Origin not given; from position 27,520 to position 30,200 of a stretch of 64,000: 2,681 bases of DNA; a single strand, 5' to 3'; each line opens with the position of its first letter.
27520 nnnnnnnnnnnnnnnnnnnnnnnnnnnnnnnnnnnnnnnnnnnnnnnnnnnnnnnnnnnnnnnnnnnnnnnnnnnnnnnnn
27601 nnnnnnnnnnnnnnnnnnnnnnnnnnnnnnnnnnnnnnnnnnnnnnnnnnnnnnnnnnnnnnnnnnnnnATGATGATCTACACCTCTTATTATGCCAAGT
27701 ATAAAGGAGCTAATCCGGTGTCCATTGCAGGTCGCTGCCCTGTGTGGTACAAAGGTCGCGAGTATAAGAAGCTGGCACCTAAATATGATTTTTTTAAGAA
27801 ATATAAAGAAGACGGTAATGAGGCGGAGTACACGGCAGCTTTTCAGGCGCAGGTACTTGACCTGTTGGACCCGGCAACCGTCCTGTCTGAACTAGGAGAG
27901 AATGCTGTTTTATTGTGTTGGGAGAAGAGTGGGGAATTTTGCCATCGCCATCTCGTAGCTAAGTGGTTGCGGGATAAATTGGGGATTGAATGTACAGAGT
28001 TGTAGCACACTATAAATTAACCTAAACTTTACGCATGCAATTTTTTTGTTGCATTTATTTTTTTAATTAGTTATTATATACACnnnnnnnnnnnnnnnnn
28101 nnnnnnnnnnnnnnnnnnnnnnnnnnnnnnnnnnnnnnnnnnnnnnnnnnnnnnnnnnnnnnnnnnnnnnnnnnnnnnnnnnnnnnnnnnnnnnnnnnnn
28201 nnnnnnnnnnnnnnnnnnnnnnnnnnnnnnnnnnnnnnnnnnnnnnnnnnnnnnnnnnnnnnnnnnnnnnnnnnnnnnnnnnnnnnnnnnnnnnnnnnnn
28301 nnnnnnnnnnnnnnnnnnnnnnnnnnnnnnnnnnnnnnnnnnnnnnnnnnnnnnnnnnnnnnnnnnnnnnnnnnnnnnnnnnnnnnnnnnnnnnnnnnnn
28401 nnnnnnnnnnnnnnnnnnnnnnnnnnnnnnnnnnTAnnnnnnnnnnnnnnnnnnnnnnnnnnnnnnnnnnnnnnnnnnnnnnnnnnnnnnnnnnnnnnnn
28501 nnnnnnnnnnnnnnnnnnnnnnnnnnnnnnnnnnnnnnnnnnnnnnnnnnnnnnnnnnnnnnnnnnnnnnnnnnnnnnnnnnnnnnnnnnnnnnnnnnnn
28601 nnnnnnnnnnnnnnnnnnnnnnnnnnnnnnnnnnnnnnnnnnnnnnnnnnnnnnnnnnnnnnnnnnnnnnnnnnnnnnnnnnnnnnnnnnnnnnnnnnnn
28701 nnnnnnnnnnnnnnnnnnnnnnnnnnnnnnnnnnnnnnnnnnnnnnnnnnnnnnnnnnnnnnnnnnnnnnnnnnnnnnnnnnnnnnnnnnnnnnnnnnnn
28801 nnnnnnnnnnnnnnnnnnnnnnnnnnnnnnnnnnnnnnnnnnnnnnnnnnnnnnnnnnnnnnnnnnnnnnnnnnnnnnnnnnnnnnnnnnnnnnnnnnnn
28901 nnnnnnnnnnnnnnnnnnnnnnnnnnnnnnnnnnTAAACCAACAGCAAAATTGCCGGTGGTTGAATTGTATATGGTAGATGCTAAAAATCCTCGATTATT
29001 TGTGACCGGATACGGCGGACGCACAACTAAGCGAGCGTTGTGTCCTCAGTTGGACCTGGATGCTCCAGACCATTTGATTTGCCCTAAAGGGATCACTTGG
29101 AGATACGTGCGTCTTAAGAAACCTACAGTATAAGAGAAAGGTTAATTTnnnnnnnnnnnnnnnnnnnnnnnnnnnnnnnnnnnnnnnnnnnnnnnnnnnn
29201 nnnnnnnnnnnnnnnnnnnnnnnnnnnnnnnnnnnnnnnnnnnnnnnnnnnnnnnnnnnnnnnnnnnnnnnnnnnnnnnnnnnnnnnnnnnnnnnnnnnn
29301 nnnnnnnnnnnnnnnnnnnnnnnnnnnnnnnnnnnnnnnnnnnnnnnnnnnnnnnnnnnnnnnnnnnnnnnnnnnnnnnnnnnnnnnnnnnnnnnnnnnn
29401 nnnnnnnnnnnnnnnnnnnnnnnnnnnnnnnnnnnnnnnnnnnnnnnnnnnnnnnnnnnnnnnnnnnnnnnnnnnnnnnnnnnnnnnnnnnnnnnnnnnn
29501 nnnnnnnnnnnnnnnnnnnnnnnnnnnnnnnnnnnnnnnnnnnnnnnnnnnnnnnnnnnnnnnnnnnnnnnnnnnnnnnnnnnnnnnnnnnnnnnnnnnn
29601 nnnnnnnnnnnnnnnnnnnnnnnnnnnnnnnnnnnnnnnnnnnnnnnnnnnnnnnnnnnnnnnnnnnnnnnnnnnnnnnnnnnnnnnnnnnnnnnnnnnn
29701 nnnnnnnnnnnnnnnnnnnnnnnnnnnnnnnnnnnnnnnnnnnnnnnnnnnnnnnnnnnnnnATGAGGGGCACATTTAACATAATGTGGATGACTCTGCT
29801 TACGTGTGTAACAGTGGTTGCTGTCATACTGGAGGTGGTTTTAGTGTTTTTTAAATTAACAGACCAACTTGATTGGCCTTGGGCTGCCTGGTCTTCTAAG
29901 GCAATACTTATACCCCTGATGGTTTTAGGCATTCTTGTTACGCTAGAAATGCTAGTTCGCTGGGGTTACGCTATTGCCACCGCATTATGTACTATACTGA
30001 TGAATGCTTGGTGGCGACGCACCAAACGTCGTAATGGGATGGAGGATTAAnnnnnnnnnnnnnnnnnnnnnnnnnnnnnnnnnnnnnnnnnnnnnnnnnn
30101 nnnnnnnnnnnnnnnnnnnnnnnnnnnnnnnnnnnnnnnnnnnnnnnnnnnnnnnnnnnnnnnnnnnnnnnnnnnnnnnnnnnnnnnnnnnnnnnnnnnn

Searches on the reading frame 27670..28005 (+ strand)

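Call 57: search_protein_families(library=pfam, proteins=[window:27670-28005:+], max_evalue=0.001)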
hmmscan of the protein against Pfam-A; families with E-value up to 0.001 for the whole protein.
window:27670-28005:+ (111 aa): 2 families
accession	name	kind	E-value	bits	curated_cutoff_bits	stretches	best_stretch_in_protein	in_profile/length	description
PF22751.1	DUF488-N3a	-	4.1e-10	40.4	27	1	32-103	39-117/118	Active DUF488-N3 subclade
PF04343.18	DUF488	-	2.3e-05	25.4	22.2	1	32-100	50-121/121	Domain of unknown function DUF488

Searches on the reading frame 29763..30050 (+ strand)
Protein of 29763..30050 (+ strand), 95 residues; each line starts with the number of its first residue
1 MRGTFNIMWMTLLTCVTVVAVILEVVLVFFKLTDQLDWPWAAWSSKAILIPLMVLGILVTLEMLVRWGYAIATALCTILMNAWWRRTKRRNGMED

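Call 73: search_protein_families(library=pfam, proteins=[window:29763-30050:+], max_evalue=0.01)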
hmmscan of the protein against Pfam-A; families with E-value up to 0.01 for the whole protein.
window:29763-30050:+ (95 aa): 1 family
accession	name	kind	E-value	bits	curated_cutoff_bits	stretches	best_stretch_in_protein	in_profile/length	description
PF07331.16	TctB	-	0.0065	17.1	29.1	1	16-84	36-104/137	Tripartite tricarboxylate transporter TctB family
